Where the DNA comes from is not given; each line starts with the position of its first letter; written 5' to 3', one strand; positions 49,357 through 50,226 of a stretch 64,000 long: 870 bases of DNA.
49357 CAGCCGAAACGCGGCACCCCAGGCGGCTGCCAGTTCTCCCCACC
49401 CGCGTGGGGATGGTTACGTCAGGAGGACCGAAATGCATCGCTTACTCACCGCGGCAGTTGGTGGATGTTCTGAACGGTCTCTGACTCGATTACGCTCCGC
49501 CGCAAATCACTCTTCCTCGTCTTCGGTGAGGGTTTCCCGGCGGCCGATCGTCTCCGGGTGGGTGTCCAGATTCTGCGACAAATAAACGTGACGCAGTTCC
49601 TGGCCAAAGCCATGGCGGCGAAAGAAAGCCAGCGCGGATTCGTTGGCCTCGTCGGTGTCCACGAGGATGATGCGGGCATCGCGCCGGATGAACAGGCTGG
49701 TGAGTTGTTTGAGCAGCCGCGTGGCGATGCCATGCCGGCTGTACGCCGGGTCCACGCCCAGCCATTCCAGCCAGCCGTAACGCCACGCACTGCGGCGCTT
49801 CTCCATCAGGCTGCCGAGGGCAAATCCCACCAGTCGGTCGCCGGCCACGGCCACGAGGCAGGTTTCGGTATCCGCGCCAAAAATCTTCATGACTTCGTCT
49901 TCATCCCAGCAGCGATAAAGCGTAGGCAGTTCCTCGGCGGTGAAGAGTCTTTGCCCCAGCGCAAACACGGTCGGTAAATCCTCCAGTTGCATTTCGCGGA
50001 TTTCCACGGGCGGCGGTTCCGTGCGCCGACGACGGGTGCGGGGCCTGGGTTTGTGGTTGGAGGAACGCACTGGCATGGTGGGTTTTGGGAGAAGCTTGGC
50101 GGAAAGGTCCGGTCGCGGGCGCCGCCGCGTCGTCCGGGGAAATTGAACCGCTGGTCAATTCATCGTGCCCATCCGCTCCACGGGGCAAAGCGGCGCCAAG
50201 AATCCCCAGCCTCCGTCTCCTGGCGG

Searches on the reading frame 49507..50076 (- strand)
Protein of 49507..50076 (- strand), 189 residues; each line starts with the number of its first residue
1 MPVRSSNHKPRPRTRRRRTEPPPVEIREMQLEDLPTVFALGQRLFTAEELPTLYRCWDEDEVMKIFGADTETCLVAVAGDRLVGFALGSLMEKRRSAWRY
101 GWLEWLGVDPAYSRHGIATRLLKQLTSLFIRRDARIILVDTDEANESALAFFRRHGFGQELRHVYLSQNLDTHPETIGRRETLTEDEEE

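Call 7: search_protein_families(library=pfam, proteins=[window:49507-50076:-])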
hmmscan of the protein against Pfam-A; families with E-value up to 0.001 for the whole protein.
window:49507-50076:- (189 aa): 7 families
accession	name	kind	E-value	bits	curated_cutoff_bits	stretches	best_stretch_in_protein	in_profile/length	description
PF00583.31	Acetyltransf_1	-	4.9e-17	62.7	20.7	1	54-157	13-116/116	Acetyltransferase (GNAT) family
PF13508.13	Acetyltransf_7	-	4.9e-12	46.5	27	1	70-157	2-82/84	Acetyltransferase (GNAT) domain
PF13673.13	Acetyltransf_10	-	1.3e-07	32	23.6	1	47-158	7-108/128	Acetyltransferase (GNAT) domain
PF13527.13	Acetyltransf_9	-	6.4e-05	23.4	25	1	25-125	1-97/127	Acetyltransferase (GNAT) domain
PF13302.13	Acetyltransf_3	-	0.00012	23.2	25.4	1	25-157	3-137/138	Acetyltransferase (GNAT) domain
PF08445.16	FR47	-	0.00015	22.1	22.1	1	99-160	20-80/86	FR47-like protein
PF13523.12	Acetyltransf_8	-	0.00059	19.9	27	1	109-159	88-139/145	Acetyltransferase (GNAT) domain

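Call 9: find_encoding_contigs(protein=window:49507-50076:-, flank=10000, max_places=10)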
Protein window:49507-50076:- (189 aa): no gene with exactly this product is on record in the collection.
